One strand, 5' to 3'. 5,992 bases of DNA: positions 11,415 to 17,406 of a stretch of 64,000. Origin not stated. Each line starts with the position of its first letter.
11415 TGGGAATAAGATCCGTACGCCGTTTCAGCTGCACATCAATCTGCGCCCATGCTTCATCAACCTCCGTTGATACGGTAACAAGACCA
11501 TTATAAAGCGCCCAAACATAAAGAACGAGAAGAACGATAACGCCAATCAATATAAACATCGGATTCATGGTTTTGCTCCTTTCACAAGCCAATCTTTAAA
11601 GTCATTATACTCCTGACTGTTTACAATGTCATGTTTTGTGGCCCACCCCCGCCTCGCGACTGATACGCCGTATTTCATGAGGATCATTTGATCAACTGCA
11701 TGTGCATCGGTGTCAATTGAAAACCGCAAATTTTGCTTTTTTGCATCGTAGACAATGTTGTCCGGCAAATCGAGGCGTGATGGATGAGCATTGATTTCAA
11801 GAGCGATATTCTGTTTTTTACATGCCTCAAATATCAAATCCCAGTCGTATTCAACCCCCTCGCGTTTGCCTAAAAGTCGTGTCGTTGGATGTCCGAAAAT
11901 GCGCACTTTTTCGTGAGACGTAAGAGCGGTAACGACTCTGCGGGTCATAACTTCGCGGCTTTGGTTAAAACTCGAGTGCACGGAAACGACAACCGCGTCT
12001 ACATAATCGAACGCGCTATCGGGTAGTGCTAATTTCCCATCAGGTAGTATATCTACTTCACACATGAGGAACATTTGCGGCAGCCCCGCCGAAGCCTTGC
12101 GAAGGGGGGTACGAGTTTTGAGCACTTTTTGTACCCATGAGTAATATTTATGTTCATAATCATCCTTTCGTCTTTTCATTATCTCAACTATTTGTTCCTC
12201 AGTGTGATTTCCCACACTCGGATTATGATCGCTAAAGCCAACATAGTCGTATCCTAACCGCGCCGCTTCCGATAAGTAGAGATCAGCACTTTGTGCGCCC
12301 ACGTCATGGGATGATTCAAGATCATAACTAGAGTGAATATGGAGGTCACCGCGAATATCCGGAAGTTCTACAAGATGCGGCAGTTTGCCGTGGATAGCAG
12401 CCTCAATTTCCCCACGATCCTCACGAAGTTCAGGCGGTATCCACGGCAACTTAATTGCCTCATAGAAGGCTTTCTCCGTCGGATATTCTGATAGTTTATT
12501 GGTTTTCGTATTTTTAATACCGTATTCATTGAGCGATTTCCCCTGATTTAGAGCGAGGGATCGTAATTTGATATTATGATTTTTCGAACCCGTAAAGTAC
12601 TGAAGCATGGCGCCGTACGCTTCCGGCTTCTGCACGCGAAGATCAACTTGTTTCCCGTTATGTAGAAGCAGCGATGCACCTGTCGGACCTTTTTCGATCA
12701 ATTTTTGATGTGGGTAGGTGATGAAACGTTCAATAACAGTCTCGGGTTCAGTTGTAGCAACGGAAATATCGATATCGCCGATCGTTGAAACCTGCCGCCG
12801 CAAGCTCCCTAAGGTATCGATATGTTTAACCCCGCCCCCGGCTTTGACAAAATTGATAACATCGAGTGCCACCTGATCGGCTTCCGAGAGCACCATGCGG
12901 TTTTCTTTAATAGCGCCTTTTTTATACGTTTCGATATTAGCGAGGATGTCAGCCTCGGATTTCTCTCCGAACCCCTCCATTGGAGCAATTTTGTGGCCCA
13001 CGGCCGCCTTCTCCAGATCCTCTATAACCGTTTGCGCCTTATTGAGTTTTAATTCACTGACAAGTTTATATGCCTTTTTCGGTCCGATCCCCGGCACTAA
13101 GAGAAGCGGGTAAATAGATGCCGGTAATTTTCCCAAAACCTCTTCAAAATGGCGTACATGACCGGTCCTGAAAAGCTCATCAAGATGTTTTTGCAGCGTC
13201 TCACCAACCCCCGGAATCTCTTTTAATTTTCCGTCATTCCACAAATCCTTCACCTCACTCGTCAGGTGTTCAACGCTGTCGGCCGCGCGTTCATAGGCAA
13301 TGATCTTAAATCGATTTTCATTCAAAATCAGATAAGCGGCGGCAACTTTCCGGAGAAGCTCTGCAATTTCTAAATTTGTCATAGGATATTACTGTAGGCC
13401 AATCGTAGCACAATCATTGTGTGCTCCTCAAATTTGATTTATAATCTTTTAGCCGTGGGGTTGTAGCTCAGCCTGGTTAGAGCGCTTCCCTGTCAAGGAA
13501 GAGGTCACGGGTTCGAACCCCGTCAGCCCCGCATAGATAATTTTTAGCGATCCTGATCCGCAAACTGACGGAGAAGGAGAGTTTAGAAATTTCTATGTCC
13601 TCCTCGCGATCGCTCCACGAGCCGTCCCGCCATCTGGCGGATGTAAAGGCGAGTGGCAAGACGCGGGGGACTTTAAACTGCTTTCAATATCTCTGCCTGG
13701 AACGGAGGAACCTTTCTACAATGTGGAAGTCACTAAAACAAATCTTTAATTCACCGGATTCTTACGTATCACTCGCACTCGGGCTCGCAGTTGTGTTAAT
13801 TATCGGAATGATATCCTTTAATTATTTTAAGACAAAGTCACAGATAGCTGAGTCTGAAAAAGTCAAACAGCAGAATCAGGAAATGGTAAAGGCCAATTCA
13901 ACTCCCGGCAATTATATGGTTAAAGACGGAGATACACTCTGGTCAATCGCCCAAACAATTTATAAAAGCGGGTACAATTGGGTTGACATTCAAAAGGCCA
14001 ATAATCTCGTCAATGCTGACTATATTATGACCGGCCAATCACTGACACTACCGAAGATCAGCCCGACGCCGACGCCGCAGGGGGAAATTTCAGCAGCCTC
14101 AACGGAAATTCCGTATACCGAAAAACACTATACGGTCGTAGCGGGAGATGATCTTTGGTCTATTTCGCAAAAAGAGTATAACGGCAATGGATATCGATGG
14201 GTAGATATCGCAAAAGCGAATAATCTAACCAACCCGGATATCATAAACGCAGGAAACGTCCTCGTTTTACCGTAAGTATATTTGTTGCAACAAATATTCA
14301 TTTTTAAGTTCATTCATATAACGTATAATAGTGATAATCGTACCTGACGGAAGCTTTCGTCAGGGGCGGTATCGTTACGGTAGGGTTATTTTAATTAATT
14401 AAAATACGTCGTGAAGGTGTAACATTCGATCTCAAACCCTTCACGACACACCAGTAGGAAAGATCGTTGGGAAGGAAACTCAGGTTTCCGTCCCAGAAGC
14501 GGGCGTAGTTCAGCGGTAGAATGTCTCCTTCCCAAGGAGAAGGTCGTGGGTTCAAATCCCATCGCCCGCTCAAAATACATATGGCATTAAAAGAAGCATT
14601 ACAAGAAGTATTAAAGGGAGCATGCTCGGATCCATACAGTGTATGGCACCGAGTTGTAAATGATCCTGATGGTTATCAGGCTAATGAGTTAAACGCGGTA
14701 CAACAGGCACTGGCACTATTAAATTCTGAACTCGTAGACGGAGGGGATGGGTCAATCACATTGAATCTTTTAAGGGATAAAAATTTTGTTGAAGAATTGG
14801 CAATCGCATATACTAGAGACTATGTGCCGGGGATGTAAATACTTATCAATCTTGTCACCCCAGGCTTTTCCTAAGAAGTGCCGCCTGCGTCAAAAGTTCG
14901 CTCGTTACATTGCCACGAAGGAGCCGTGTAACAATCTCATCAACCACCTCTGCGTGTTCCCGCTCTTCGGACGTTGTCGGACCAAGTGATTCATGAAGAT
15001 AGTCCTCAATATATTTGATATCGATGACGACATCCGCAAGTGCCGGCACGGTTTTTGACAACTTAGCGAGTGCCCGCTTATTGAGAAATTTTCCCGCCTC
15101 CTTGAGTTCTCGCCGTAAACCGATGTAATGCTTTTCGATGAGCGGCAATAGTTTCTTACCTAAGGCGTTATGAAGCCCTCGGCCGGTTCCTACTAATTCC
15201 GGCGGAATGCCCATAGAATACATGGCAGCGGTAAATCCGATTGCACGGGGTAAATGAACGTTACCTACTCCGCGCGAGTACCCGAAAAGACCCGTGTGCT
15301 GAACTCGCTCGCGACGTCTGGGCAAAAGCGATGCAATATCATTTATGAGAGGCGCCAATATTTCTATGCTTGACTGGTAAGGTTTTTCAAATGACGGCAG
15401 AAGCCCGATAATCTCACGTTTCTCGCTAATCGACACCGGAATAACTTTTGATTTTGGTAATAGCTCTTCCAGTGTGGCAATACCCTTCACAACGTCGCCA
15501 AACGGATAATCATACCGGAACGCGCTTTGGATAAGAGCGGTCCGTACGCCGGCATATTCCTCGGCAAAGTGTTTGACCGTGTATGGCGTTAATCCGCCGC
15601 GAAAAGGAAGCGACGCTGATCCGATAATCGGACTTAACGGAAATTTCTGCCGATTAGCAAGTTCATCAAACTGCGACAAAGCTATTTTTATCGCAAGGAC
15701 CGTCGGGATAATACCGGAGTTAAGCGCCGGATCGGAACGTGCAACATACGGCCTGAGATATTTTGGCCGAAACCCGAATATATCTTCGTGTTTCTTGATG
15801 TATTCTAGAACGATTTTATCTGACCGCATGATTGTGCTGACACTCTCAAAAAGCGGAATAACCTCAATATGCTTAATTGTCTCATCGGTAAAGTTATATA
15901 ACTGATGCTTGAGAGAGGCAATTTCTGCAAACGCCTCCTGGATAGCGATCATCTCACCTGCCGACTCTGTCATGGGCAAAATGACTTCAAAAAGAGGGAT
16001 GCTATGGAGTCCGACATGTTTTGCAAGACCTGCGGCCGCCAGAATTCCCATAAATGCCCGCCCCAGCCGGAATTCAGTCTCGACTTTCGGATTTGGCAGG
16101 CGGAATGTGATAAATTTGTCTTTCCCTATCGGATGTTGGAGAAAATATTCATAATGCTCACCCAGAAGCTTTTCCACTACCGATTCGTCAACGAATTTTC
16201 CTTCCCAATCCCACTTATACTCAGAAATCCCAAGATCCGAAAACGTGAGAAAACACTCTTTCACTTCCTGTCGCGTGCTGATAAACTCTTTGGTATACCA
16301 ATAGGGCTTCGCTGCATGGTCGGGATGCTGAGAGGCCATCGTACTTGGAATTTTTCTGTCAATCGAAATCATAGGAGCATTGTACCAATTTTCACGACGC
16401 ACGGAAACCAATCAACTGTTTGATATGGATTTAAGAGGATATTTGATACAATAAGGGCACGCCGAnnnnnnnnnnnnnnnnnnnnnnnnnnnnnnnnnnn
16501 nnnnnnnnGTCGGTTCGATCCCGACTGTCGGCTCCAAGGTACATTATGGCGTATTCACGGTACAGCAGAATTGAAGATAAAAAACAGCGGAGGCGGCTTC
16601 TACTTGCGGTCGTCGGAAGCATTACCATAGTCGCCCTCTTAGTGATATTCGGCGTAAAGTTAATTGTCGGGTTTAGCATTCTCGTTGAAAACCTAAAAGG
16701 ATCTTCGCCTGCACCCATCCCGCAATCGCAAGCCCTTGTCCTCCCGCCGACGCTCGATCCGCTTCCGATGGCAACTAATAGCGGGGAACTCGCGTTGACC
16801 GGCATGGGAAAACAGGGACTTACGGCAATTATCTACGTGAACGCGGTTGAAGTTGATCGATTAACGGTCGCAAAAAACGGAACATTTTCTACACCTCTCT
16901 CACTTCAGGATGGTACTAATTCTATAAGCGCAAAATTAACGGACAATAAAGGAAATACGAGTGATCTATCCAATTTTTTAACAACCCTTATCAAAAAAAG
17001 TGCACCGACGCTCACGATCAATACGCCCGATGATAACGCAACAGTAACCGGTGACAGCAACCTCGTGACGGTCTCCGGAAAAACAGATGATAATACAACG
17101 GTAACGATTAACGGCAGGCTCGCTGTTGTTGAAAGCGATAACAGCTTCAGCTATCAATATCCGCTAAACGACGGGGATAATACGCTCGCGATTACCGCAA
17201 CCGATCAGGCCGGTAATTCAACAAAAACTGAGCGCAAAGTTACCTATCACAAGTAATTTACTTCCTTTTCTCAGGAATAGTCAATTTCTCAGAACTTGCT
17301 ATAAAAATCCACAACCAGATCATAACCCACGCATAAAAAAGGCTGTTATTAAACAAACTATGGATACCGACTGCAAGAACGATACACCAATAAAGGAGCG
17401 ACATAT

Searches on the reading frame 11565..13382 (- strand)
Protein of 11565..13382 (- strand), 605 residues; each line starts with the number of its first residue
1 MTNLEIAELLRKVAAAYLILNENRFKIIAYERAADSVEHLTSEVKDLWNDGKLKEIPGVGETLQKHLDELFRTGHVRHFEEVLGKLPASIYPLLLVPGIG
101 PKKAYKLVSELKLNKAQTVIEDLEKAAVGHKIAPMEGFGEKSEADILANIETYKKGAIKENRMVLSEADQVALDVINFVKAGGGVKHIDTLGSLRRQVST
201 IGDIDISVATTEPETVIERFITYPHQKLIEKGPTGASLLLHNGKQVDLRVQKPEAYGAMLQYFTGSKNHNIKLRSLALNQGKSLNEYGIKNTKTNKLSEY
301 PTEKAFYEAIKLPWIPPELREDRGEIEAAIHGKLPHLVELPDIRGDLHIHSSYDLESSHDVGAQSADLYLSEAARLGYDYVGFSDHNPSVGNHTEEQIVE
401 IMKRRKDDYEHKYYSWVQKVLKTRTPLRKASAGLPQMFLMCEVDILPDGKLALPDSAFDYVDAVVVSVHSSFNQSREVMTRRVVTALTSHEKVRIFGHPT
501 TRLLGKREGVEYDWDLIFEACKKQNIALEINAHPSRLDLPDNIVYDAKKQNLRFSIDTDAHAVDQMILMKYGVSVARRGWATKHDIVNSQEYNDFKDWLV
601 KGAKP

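Call 62: search_protein_families(library=pfam, proteins=[window:11565-13382:-], max_evalue=0.00001)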
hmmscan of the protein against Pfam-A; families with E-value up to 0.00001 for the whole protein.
window:11565-13382:- (605 aa): 4 families
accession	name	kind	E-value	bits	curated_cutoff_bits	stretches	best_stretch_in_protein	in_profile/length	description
PF14791.11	DNA_pol_B_thumb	-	1.2e-21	76.8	25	1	260-321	2-63/63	DNA polymerase beta thumb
PF14716.13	HHH_8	-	2.9e-15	56.9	30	1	1-75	1-72/73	Helix-hairpin-helix domain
PF02811.25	PHP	-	8.1e-07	30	26.4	1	346-533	1-164/164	PHP domain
PF14520.12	HHH_5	-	9.3e-06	26.5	27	0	93-147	4-52/57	Helix-hairpin-helix domain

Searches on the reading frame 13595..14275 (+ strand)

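Call 62: search_protein_families(library=pfam, proteins=[window:13595-14275:+], max_evalue=0.00001)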
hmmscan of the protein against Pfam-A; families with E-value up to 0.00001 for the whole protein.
window:13595-14275:+ (226 aa): 2 families
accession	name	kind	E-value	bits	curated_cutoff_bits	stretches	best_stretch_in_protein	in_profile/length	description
PF01476.26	LysM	-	6.3e-22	77.7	20.9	2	107-153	1-43/43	LysM domain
PF23457.1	LysM2_NFP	-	7.3e-06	26.4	36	0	106-153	7-54/56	NFP LysM2 domain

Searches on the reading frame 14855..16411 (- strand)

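Call 63: search_protein_families(library=pfam, proteins=[window:14855-16411:-], max_evalue=0.00001)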
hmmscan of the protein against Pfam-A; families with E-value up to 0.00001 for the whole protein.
window:14855-16411:- (518 aa): 1 family
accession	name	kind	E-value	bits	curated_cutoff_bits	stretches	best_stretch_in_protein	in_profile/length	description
PF14010.12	PEPcase_2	-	6.8e-129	431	25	1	21-518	1-493/493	Phosphoenolpyruvate carboxylase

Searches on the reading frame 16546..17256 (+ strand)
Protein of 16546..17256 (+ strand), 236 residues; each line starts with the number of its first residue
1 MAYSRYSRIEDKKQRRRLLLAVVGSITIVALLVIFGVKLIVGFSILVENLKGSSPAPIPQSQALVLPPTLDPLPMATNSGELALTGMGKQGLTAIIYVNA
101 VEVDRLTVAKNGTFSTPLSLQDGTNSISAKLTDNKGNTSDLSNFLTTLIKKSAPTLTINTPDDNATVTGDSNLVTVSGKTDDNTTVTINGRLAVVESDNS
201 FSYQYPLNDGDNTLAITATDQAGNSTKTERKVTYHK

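Call 63: search_protein_families(library=pfam, proteins=[window:16546-17256:+], max_evalue=0.00001)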
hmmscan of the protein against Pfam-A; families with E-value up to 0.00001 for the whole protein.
window:16546-17256:+ (236 aa): 4 families
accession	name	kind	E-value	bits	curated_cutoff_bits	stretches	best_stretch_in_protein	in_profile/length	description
PF09136.16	Glucodextran_B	-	1.6e-21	76.4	27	2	154-234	1-81/83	Glucodextranase, domain B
PF19077.6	Big_13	-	1.6e-10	41.9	27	0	150-229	25-94/102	Bacterial Ig-like domain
PF17936.7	Big_6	-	4.6e-09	36.8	27.6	0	77-143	10-78/83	Bacterial Ig domain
PF12733.13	Cadherin-like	-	1.6e-07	32.1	24.2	0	162-234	17-86/89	Cadherin-like beta sandwich domain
